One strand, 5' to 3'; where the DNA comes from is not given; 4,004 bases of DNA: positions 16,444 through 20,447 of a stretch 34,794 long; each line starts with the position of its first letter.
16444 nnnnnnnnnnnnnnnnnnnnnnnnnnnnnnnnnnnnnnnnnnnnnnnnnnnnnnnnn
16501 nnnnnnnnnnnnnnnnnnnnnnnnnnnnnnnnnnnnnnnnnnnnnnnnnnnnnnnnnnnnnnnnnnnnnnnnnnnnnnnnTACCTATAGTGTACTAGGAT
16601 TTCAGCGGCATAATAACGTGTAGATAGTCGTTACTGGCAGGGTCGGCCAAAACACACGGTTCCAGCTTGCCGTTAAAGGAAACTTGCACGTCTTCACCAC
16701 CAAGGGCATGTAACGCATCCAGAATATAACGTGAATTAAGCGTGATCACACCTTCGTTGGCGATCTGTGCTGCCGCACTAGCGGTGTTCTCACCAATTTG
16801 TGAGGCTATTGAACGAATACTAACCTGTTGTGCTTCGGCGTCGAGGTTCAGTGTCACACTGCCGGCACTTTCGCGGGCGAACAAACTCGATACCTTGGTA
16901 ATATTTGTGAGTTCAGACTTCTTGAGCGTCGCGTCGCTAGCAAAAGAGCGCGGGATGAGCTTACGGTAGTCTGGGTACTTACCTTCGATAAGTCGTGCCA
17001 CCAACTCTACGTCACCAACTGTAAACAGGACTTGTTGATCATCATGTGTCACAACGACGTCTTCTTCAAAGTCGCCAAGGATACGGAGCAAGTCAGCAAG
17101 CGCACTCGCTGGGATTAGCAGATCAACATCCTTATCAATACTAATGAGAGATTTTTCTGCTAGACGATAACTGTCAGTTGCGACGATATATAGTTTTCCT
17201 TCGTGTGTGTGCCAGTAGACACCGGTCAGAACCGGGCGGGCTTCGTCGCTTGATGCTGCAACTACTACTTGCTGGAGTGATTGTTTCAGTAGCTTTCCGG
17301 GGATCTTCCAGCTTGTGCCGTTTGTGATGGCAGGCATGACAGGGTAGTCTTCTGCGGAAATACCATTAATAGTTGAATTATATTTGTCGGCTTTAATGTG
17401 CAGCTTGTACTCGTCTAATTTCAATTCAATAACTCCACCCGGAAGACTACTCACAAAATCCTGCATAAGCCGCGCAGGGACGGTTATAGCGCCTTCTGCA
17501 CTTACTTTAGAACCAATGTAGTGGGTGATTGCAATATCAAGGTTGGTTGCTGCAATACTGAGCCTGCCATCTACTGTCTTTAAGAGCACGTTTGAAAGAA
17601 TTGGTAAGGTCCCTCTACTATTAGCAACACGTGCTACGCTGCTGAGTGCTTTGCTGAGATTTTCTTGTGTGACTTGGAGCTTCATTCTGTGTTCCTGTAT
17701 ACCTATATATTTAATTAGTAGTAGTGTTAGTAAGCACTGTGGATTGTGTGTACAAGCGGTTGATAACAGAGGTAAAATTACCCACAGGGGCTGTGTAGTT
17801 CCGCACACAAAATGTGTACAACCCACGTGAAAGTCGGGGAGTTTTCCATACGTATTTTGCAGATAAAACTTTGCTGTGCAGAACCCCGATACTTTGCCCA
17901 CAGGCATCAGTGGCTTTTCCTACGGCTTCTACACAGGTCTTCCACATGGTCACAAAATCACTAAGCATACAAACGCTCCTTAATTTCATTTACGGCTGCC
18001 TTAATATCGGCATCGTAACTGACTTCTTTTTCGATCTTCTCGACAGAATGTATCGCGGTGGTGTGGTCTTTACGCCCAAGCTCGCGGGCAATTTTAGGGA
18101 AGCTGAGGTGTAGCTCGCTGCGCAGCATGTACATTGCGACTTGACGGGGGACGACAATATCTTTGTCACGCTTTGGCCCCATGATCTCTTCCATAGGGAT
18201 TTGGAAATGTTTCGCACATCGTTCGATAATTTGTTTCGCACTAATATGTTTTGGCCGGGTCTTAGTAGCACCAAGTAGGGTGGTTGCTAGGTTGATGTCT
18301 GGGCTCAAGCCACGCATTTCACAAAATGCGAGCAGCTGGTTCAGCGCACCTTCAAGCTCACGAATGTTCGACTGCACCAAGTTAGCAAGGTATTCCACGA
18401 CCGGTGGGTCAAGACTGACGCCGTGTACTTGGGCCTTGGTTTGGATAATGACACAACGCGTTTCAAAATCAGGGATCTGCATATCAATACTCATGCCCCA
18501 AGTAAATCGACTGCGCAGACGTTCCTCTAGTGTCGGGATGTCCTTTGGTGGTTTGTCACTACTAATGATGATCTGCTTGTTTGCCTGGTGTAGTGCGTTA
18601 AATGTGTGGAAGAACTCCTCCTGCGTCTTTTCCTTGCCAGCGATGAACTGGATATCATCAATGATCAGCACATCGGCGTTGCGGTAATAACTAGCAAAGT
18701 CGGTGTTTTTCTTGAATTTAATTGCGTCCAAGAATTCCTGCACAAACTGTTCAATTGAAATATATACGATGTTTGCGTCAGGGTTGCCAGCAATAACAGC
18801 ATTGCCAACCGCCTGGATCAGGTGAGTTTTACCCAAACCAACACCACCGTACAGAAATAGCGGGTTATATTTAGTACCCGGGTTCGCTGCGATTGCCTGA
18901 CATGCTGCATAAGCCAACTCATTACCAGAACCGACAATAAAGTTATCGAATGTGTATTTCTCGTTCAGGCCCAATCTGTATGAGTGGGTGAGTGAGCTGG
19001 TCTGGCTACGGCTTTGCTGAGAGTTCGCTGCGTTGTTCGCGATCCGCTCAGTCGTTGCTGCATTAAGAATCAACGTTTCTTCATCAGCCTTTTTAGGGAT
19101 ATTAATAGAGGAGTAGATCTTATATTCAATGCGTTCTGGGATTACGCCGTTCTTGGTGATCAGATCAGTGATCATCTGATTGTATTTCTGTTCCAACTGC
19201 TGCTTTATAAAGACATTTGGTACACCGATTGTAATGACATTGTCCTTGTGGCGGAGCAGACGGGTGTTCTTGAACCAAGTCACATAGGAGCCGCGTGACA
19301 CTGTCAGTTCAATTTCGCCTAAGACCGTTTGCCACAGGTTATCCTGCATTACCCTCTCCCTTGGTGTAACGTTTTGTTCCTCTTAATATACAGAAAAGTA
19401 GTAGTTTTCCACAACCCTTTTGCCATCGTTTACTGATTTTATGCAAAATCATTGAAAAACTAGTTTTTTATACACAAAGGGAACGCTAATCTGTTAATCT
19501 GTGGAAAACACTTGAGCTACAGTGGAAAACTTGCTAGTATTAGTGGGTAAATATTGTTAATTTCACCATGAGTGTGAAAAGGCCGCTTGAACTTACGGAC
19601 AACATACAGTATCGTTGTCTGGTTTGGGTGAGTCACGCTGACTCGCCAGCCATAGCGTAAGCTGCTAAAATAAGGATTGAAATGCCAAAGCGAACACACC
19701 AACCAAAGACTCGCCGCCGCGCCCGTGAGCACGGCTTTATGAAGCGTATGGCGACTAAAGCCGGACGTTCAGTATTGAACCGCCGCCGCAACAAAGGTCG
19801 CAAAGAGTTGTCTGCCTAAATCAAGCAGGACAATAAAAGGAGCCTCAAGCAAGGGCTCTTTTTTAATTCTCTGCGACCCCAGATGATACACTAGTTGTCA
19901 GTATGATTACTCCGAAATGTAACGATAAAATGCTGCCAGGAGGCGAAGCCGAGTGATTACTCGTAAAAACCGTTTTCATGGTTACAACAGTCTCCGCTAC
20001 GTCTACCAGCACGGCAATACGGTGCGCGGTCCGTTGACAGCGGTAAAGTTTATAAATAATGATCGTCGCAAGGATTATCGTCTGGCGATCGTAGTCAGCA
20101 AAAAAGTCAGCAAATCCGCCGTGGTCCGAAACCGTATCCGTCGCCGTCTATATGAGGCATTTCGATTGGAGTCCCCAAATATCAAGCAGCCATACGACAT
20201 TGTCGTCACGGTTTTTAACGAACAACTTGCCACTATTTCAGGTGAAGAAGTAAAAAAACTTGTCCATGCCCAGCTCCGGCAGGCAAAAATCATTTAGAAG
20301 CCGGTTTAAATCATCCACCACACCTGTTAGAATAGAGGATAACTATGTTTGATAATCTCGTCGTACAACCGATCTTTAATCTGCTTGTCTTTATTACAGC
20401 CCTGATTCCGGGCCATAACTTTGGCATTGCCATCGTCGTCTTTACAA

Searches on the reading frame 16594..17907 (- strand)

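Call 20: search_protein_families(library=pfam, proteins=[window:16594-17907:-], max_evalue=0.001)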
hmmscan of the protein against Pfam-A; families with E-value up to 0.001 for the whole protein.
window:16594-17907:- (437 aa): 3 families
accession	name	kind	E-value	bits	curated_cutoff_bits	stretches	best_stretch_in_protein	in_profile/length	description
PF00712.24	DNA_pol3_beta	-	3.6e-39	134.1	24.4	3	75-192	1-120/120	DNA polymerase III beta subunit, N-terminal domain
PF02767.21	DNA_pol3_beta_2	-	3.5e-31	108.3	27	1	202-313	2-116/116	DNA polymerase III beta subunit, central domain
PF02768.20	DNA_pol3_beta_3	-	5.5e-19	68.6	27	1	315-435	1-120/121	DNA polymerase III beta subunit, C-terminal domain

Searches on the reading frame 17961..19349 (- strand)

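Call 20: search_protein_families(library=pfam, proteins=[window:17961-19349:-], max_evalue=0.001)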
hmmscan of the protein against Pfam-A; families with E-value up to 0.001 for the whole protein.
window:17961-19349:- (462 aa): 7 families
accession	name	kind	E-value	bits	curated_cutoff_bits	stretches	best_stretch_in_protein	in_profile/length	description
PF00308.24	Bac_DnaA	-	1.5e-70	237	23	1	128-289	1-162/162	Bacterial DnaA ATPAse domain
PF08299.17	Bac_DnaA_C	-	1.1e-23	83.4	31.5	1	372-439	2-69/69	Bacterial dnaA protein helix-turn-helix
PF11638.13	DnaA_N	-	2.1e-12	47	24.6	1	4-65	2-64/65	DnaA N-terminal domain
PF00004.35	AAA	-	2.6e-08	34.8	21.2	1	165-282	2-123/131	ATPase family associated with various cellular activities (AAA)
PF01695.23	IstB_IS21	-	6.9e-08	32.7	24.1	1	164-267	95-195/238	IstB-like ATP binding protein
PF13173.12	AAA_14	-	0.00016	22.1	27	1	162-248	3-86/129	AAA domain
PF13401.12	AAA_22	-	0.0006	20.6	27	0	164-250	8-104/130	AAA domain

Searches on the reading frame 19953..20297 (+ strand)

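Call 20: search_protein_families(library=pfam, proteins=[window:19953-20297:+], max_evalue=0.001)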
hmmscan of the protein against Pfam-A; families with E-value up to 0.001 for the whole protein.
window:19953-20297:+ (114 aa): 1 family
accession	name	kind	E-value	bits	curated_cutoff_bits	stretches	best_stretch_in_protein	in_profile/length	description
PF00825.24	Ribonuclease_P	-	3.1e-19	69.5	22.3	1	4-111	3-108/109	Ribonuclease P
